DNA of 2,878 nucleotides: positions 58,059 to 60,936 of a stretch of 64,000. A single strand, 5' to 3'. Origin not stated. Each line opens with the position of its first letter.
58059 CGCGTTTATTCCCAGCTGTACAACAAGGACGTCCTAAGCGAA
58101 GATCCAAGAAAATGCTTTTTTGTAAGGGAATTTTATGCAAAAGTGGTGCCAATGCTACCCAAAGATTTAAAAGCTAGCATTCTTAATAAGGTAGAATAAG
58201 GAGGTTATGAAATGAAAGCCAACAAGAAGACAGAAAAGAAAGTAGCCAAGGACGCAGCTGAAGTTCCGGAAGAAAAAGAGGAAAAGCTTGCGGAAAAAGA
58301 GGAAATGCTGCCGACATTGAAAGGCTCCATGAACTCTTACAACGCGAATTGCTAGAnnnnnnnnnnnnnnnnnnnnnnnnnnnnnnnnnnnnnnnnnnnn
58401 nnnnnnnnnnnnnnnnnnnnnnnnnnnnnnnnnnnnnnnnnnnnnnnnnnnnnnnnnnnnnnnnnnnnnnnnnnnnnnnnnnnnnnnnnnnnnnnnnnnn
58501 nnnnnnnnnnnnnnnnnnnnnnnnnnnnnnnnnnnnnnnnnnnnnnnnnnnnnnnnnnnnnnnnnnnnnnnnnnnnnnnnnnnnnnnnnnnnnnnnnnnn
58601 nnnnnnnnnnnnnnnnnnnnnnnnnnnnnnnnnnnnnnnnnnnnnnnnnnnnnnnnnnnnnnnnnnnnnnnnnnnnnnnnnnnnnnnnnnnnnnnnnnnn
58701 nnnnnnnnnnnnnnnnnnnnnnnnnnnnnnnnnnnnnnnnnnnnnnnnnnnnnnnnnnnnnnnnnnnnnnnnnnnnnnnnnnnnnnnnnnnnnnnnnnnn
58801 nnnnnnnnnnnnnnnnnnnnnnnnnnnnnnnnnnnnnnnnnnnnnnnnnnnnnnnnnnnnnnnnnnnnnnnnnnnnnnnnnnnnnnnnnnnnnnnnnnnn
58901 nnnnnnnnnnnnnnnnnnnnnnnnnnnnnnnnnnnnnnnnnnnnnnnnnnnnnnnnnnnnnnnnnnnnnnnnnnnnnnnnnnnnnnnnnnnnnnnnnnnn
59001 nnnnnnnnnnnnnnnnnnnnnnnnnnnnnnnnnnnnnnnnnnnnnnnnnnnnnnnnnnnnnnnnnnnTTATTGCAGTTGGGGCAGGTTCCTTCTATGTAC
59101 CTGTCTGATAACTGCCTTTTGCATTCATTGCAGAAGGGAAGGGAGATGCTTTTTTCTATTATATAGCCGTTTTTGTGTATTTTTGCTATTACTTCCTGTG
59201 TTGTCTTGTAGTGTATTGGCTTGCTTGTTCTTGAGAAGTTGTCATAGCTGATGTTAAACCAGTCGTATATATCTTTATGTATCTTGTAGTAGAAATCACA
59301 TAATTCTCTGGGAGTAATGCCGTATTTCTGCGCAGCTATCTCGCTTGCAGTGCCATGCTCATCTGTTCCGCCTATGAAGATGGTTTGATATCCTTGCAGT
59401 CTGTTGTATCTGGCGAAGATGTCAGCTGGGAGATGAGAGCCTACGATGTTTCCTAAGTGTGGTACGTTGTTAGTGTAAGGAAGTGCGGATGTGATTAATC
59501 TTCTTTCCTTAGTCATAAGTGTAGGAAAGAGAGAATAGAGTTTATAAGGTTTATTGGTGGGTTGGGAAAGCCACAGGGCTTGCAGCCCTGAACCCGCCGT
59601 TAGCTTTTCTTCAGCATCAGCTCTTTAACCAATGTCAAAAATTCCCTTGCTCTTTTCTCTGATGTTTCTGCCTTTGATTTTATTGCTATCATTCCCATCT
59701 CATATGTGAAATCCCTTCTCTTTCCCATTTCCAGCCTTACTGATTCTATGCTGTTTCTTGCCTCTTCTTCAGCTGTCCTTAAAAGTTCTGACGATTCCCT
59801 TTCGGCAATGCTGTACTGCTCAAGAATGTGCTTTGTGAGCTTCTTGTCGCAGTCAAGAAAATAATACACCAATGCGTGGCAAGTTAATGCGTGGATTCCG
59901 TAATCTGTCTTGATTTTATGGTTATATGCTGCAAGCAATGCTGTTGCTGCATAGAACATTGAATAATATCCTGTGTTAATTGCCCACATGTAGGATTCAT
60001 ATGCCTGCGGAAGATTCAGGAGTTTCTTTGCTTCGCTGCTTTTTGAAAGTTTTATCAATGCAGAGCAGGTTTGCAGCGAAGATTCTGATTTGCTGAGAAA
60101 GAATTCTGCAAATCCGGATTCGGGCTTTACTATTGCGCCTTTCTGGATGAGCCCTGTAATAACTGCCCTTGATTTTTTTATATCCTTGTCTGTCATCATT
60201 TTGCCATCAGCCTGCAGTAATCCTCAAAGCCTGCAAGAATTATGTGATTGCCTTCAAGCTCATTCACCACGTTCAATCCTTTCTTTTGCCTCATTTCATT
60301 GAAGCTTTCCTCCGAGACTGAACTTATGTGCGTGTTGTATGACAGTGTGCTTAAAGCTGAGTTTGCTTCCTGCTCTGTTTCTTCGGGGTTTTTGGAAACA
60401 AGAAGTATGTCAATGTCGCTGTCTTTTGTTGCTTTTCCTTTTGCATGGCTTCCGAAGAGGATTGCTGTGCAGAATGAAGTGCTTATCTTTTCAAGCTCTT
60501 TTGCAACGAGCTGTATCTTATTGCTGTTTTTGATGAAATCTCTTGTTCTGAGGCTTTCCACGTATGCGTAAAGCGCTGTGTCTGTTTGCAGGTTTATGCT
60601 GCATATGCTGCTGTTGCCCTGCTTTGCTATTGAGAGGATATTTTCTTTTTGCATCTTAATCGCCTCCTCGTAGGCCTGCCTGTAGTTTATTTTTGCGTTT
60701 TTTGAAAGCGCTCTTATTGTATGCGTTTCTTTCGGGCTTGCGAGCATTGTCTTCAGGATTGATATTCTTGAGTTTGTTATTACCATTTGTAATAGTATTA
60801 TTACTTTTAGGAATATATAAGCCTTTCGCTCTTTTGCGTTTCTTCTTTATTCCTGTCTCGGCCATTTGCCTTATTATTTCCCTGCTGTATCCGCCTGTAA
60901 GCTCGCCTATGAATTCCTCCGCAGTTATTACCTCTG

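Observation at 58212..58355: Unannotated micro-ORF with leader/core organisation immediately after the rSAM gene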

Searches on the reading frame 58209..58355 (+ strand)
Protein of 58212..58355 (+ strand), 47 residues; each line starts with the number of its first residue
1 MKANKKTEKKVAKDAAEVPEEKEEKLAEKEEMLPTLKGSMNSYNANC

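Call 5: search_protein_families(library=pfam, proteins=[window:58212-58355:+], max_evalue=0.01)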
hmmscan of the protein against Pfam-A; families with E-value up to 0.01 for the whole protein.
window:58212-58355:+ (47 aa): 0 families

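Call 6: search_protein_families(library=ncbifam, proteins=[window:58212-58355:+], max_evalue=0.1)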
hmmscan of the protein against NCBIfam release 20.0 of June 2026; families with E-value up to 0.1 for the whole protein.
window:58212-58355:+ (47 aa): 0 families

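Call 9: find_encoding_contigs(protein=window:58212-58355:+, flank=6000, max_places=6)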
Protein window:58212-58355:+ (47 aa): 2 contigs read that carry it; 2 places shown.
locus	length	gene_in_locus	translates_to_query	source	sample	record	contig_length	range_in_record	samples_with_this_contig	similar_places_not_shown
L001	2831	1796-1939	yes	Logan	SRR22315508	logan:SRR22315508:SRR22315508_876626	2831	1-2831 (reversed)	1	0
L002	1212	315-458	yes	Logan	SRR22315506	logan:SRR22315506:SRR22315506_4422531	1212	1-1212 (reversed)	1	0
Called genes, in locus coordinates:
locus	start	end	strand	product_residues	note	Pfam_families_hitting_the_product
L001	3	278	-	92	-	?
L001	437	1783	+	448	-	PF04055:Radical_SAM, PF13353:Fer4_12 (faint), PF13186:SPASM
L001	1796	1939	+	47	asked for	-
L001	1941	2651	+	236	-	-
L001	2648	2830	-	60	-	?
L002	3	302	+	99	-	?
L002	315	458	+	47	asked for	-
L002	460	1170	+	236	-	-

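Call 51: find_homologous_proteins(query=window:58212-58355:+, max_evalue=10)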
Query window:58212-58355:+ (47 aa): 1 proteins with E <= 10 among 2 candidates.
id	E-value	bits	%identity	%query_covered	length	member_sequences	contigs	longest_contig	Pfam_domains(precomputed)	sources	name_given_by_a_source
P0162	1.5e-20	88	100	100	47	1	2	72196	-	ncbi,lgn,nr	ncbi:MAG: hypothetical protein PHO02_03440 [Candidatus Nanoarchaeia archaeon]|nr:hypothetical protei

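Call 66: find_related_loci(query=window:58209-58352:+, collection=metagenome_contigs, flank=4000)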
Query window:58209-58352:+ (48 aa) in metagenome_contigs; peptide patterns used: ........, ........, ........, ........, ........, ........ (x = any residue, [..] = any of these).
600 stretches matched a pattern, but none encodes a relative of the query by tblastn (E <= 1e-3).

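Call 74: search_protein_families(library=ncbifam, proteins=[window:58212-58352:+], max_evalue=10)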
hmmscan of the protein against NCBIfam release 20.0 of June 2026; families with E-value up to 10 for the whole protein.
seq(47 aa): 0 families

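Call 75: search_protein_families(library=pfam, proteins=[window:58212-58352:+], max_evalue=10)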
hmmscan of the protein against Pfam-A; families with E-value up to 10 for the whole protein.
seq(47 aa): 0 families

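Call 85: search_protein_families(library=padloc, proteins=[window:58212-58355:+], max_evalue=0.01)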
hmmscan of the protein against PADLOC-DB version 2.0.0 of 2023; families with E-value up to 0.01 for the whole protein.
window:58212-58355:+ (47 aa): 0 families

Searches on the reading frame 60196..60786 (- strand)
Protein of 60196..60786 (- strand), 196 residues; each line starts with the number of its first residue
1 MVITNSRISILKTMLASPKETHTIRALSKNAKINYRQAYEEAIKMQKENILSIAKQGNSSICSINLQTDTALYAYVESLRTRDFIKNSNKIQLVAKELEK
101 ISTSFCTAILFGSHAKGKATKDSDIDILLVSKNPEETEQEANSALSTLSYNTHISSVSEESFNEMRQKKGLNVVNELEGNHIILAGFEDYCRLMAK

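Call 5: search_protein_families(library=pfam, proteins=[window:60196-60786:-], max_evalue=0.01)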
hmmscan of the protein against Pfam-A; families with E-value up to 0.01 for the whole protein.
window:60196-60786:- (196 aa): 4 families
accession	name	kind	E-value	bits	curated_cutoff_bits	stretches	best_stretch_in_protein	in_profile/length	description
PF01909.29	NTP_transf_2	-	7.3e-10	39.5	21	1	107-140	16-52/93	Nucleotidyltransferase domain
PF18765.7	Polbeta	-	9.6e-09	35.7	26.9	1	91-148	3-58/93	Polymerase beta, Nucleotidyltransferase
PF22600.2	MTPAP-like_central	-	2.8e-05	24.7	27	1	94-149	25-84/139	Poly(A) RNA polymerase, mitochondrial-like, central palm domain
PF14792.12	DNA_pol_B_palm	-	0.0029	18.3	25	1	92-150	12-68/113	DNA polymerase beta palm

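Call 85: search_protein_families(library=padloc, proteins=[window:60196-60786:-], max_evalue=0.01)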
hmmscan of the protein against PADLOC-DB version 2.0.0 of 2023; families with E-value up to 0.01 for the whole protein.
window:60196-60786:- (196 aa): 11 families
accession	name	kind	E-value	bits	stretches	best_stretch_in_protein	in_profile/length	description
PDLC04368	PDC-M05A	-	3.1e-17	61.1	1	3-189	11-193/201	-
PDLC04903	PDC-S09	-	2.1e-10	38.8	1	103-155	24-81/108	-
PDLC04369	PDC-M05A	-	9.7e-09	33.1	1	6-190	14-190/201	-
PDLC04907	PDC-S09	-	1.5e-07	29.5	1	103-151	25-73/114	-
PDLC04906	PDC-S09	-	9.2e-07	27.2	1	91-138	8-57/98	-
PDLC04904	PDC-S09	-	1.8e-06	26.1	1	109-135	29-55/104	-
PDLC04902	PDC-S09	-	2.9e-06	25.5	1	109-136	25-52/97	-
PDLC04372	PDC-M05A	-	1.8e-05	23.1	1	89-133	60-104/167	-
PDLC04778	PDC-M70A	-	0.00085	16.7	1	88-143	30-86/355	-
PDLC00823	Cyclase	-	0.0018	15.9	1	68-145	5-85/285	oligonucleotide-cyclase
PDLC04905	PDC-S09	-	0.0031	15.8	1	109-138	25-55/101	-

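Call 86: search_protein_families(library=ncbifam, proteins=[window:60196-60786:-], max_evalue=0.001)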
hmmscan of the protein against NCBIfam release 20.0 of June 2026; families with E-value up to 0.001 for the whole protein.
window:60196-60786:- (196 aa): 3 families
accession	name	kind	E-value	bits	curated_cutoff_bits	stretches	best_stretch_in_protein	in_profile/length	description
NF047752.1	MntA_antitoxin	equivalog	1.6e-08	34.3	60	1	106-146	8-50/106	type VII toxin-antitoxin system MntA family adenylyltransferase antitoxin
NF051895.1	anti_phage_HalB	equivalog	0.0001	22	190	1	109-136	3-30/211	anti-phage Hailong system nucleotidyltransferase HalB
NF012212.1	ANT_9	subfamily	0.00044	19.6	340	1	89-141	4-57/249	aminoglycoside nucleotidyltransferase ANT(9)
